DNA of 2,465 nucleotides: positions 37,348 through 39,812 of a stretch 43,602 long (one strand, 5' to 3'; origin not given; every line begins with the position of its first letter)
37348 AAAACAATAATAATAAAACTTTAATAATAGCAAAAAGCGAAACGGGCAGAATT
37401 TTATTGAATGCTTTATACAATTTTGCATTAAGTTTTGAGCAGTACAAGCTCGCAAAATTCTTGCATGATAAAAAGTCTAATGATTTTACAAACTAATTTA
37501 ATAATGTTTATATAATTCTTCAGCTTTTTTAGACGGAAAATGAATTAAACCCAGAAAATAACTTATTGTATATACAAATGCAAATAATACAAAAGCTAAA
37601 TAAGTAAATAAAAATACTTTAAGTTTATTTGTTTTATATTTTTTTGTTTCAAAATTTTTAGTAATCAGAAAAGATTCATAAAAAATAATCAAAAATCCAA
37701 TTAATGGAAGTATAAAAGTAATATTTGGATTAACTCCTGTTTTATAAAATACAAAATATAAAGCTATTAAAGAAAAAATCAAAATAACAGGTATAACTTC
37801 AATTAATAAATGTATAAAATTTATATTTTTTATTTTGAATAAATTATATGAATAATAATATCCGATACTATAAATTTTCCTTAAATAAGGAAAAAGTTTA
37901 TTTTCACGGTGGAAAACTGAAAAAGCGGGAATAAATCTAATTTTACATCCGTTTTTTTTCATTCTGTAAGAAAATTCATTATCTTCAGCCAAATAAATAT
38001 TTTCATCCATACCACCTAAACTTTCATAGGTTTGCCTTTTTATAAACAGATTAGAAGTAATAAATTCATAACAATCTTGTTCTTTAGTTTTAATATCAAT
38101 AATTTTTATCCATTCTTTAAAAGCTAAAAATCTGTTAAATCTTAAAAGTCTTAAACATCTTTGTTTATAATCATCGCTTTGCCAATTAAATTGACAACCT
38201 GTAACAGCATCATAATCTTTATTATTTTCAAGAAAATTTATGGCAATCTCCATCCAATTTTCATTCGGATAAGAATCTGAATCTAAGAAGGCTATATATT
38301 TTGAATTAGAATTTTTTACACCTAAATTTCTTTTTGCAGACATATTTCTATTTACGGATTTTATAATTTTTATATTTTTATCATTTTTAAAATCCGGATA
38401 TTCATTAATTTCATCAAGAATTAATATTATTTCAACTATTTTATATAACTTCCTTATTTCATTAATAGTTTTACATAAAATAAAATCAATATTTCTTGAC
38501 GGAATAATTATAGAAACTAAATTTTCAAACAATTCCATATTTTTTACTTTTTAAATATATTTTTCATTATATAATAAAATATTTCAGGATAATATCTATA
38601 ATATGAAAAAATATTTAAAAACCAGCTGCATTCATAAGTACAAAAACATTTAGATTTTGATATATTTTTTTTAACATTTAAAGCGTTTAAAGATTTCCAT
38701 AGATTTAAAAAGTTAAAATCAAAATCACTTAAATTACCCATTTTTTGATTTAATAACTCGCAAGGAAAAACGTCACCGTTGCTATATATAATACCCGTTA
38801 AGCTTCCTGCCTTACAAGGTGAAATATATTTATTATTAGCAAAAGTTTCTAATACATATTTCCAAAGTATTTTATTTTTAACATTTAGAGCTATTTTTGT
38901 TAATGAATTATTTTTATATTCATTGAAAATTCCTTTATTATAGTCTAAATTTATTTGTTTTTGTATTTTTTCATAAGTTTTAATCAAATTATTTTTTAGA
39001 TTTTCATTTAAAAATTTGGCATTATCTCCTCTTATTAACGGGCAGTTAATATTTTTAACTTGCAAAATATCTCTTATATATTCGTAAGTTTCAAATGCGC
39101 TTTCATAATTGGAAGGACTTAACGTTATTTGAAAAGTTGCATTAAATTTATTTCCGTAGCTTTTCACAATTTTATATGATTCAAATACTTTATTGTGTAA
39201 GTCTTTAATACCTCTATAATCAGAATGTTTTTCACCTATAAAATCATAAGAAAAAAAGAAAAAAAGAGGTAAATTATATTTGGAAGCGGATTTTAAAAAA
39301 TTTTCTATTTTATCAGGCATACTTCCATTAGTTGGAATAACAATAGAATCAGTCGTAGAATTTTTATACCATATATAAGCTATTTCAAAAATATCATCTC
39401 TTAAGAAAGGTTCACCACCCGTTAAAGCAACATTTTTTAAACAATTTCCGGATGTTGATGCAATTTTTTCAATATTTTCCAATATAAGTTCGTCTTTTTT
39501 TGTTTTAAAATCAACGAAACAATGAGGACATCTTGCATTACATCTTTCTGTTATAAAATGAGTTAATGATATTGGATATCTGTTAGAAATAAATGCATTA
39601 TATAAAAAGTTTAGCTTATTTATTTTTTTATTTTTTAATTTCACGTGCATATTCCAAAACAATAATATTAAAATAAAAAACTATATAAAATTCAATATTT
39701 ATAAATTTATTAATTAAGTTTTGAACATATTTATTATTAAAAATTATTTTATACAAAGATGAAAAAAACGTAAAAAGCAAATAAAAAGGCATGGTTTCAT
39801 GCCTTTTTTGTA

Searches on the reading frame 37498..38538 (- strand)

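Call 70: search_protein_families(library=pfam, proteins=[window:37498-38538:-], max_evalue=0.001)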
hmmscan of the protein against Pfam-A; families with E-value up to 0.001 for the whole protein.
window:37498-38538:- (346 aa): 4 families
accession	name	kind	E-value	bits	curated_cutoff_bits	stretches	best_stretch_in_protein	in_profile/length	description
PF00535.33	Glycos_transf_2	-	3.8e-13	50.2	23.3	1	9-127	1-128/168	Glycosyl transferase family 2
PF13632.12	Glyco_trans_2_3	-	1.5e-10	41.7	27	1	81-280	1-191/198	Glycosyl transferase family group 2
PF13641.12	Glyco_tranf_2_3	-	1.7e-08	35.2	27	1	8-208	3-209/230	Glycosyltransferase like family 2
PF10111.15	Glyco_tranf_2_2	-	2.6e-06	27.5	27.3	1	65-204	68-210/276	Glycosyltransferase like family 2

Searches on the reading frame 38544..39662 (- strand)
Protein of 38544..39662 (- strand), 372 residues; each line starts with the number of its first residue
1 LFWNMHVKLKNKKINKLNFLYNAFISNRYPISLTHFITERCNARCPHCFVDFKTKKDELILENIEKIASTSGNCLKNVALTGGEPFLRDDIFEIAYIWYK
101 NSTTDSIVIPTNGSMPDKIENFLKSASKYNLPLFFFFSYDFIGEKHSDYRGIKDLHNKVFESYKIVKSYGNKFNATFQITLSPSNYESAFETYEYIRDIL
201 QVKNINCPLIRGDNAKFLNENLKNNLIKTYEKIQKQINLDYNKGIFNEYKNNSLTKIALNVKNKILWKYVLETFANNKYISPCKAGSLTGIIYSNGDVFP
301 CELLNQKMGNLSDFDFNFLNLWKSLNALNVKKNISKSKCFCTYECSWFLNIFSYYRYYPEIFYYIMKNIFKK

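Call 70: search_protein_families(library=pfam, proteins=[window:38544-39662:-], max_evalue=0.001)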
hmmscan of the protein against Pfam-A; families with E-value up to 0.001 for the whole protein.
window:38544-39662:- (372 aa): 1 family
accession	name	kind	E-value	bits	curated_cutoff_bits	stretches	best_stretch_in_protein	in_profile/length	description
PF04055.27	Radical_SAM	-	1e-13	52.2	29.5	1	37-195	3-165/166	Radical SAM superfamily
